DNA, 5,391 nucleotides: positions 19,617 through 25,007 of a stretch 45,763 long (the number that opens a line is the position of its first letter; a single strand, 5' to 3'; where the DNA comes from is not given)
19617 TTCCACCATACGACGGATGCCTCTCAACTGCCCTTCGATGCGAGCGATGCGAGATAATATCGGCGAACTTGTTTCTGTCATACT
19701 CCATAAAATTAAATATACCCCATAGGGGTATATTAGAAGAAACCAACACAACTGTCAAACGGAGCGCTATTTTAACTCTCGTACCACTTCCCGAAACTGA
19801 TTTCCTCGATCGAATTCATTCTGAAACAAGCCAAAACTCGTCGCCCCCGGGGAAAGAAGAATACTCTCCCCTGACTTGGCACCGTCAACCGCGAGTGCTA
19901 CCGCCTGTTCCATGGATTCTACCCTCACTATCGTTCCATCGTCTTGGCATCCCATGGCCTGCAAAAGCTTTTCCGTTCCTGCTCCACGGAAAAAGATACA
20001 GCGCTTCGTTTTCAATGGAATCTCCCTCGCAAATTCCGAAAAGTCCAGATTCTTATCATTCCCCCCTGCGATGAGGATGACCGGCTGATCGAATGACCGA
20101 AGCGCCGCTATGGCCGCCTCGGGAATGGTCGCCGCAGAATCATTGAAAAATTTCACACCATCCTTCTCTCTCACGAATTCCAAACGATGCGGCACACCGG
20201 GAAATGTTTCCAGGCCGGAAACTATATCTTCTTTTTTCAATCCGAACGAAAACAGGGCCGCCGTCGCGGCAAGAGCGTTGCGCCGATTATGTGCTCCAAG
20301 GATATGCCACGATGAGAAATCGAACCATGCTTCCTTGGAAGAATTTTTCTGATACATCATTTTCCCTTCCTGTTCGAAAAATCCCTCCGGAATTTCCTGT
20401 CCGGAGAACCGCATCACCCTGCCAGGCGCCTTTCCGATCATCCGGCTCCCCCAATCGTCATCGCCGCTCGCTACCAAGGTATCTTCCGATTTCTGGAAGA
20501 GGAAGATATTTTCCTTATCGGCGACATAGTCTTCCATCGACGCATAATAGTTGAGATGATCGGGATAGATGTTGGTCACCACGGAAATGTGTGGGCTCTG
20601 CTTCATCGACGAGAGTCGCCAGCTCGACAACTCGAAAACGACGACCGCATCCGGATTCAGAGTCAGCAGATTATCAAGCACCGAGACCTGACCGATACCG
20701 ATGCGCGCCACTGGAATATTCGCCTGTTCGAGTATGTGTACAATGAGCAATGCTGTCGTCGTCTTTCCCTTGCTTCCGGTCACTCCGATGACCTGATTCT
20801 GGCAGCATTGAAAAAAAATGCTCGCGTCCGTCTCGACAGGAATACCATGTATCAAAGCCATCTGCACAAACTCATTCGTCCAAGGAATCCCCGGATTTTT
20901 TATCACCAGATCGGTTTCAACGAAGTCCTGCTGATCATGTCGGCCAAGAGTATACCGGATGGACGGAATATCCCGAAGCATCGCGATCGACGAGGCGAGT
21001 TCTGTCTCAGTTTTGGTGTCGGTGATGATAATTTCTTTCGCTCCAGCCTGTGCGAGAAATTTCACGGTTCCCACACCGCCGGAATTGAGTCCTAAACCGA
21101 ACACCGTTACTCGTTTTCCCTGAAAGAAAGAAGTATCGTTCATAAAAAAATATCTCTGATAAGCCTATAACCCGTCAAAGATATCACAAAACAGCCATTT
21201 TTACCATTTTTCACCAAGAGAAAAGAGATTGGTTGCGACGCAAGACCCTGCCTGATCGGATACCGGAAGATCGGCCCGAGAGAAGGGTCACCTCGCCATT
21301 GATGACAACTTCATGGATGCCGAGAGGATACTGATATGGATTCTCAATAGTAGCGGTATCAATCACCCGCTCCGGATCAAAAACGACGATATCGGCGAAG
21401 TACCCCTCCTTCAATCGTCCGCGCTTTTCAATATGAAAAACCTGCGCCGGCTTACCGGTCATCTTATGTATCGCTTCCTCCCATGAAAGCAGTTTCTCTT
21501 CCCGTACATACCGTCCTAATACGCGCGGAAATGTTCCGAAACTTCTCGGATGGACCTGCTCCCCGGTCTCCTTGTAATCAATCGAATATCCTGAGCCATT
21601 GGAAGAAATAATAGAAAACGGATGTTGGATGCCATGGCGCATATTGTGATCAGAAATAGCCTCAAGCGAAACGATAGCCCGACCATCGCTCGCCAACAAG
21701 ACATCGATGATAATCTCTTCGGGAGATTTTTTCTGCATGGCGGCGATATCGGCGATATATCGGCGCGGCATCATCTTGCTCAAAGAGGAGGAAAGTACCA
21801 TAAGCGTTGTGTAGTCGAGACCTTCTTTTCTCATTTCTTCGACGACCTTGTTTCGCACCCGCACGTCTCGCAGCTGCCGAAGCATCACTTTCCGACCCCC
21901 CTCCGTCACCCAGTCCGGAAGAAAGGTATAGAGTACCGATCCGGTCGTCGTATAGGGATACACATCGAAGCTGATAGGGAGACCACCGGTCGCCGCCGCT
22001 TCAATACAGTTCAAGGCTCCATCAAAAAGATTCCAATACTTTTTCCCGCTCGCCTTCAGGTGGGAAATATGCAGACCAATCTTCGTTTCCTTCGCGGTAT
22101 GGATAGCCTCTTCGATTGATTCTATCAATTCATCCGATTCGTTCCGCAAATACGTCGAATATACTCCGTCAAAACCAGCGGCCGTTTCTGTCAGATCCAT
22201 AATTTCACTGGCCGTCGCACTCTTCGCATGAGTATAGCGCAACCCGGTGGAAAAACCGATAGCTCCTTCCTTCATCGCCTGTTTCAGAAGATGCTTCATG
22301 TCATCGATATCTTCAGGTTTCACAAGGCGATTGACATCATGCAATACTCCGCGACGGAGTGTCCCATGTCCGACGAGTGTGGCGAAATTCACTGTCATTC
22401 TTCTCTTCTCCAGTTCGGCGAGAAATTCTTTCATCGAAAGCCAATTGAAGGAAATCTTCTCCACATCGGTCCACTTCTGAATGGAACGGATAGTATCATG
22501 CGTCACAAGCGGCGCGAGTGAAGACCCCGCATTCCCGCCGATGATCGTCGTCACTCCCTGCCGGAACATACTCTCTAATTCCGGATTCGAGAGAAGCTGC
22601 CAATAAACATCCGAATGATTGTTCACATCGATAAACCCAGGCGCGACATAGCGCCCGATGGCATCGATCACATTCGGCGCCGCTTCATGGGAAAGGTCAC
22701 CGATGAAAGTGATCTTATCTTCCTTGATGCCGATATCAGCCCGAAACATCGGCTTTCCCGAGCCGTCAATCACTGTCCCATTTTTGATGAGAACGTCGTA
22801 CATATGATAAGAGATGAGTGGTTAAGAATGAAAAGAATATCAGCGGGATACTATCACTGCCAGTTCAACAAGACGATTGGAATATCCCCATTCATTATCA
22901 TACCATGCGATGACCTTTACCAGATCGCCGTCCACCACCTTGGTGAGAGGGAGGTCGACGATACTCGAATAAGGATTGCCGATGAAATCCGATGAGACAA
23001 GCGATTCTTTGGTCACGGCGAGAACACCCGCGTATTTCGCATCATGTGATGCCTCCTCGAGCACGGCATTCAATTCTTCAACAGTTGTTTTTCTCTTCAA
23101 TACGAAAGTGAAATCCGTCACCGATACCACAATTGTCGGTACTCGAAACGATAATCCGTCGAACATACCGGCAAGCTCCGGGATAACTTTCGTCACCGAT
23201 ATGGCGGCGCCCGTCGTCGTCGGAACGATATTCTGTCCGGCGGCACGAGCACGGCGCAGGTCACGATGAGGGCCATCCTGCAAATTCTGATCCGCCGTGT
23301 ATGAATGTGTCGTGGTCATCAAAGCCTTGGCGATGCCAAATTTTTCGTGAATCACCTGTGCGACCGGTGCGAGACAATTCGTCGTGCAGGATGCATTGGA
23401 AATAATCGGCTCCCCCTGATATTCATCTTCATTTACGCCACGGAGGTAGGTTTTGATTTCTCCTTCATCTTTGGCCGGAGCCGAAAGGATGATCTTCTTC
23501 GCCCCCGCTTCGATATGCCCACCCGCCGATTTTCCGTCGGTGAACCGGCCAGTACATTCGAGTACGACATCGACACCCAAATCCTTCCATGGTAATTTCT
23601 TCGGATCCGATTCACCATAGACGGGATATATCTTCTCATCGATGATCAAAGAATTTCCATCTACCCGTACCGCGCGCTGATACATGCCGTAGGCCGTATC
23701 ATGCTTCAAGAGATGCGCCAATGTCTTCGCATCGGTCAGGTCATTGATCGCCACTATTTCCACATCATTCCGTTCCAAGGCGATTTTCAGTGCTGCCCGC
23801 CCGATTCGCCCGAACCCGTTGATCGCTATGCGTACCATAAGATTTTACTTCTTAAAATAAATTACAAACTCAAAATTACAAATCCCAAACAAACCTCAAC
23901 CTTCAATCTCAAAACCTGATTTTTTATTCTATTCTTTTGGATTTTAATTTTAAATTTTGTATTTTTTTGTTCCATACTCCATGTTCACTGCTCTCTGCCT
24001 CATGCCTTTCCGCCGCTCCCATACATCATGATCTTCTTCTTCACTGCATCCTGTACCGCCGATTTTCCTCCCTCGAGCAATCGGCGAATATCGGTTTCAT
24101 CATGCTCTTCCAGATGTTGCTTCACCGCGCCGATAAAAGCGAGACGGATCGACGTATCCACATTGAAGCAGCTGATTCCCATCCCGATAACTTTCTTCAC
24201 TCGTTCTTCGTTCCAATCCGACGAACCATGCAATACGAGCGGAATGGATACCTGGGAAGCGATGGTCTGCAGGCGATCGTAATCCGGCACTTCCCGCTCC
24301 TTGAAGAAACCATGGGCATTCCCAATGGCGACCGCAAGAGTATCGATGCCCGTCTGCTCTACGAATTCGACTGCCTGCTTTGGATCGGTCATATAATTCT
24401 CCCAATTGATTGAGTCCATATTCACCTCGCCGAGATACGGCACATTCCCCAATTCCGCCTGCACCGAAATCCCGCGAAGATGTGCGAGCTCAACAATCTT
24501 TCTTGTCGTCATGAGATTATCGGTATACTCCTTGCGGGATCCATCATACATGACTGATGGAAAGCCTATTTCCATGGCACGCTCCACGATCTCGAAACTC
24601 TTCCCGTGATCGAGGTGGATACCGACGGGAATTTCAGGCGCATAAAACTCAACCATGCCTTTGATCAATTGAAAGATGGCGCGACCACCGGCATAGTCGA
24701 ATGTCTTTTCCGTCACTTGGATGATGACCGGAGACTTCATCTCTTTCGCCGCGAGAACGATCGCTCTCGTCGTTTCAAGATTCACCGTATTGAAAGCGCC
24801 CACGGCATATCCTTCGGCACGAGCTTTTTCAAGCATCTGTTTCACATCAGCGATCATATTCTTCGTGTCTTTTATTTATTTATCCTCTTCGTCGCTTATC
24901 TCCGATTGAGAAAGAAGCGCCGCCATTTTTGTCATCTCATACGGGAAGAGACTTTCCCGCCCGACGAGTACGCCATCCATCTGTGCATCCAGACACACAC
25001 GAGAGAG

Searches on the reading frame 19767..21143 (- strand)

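Call 71: search_protein_families(library=pfam, proteins=[window:19767-21143:-], max_evalue=0.00001)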
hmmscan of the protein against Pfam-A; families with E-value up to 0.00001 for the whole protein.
window:19767-21143:- (458 aa): 3 families
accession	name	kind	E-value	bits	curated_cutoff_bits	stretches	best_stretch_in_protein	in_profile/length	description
PF08245.18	Mur_ligase_M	-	3.8e-26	92.7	24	1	121-296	1-199/200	Mur ligase middle domain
PF02875.26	Mur_ligase_C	-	1e-13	52.7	28.4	1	319-432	1-125/127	Mur ligase, glutamate ligase domain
PF21799.2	MurD-like_N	-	4e-10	40.3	27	1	10-103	1-86/88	Mur ligase MurD-like, N-terminal domain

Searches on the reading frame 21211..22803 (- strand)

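Call 71: search_protein_families(library=pfam, proteins=[window:21211-22803:-], max_evalue=0.00001)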
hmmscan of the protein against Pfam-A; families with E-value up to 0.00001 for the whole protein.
window:21211-22803:- (530 aa): 2 families
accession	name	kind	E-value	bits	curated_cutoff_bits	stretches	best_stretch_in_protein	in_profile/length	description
PF07969.17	Amidohydro_3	-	5.8e-30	105.6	29.7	1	45-506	2-471/472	Amidohydrolase family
PF01979.26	Amidohydro_1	-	7.2e-10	39.1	25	1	431-505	275-344/345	Amidohydrolase family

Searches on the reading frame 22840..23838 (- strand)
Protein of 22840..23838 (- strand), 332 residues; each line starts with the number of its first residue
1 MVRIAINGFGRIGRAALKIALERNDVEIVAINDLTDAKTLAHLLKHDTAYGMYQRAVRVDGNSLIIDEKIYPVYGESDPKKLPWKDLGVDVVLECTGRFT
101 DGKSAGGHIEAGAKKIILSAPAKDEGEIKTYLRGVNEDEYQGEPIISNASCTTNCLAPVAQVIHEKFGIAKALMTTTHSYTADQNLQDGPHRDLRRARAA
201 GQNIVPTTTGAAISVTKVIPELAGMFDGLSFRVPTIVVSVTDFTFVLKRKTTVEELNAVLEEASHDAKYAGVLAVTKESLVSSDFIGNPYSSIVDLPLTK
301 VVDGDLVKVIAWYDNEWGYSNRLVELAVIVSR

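Call 71: search_protein_families(library=pfam, proteins=[window:22840-23838:-], max_evalue=0.00001)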
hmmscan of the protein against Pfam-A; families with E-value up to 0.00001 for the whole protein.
window:22840-23838:- (332 aa): 2 families
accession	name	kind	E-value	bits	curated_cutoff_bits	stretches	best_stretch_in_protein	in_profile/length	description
PF02800.25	Gp_dh_C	-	1.3e-60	204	24.4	1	156-313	1-158/158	Glyceraldehyde 3-phosphate dehydrogenase, C-terminal domain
PF00044.30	Gp_dh_N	-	3.4e-37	127.2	31.7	1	2-101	1-100/101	Glyceraldehyde 3-phosphate dehydrogenase, NAD binding domain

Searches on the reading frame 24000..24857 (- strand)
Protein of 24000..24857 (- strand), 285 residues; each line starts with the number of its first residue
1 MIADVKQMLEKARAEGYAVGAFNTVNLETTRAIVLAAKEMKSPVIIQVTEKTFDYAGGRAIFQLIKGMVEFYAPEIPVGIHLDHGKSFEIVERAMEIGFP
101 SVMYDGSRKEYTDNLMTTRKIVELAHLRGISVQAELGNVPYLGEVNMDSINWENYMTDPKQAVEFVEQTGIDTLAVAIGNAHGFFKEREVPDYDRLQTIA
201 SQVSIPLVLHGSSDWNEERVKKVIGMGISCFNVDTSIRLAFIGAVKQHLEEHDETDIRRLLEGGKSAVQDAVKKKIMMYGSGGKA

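Call 71: search_protein_families(library=pfam, proteins=[window:24000-24857:-], max_evalue=0.00001)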
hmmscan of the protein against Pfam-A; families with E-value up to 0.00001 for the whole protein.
window:24000-24857:- (285 aa): 1 family
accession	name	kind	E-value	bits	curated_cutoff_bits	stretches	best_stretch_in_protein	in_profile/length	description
PF01116.26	F_bP_aldolase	-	4.2e-88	295.9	25.5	1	4-284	2-277/277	Fructose-bisphosphate aldolase class-II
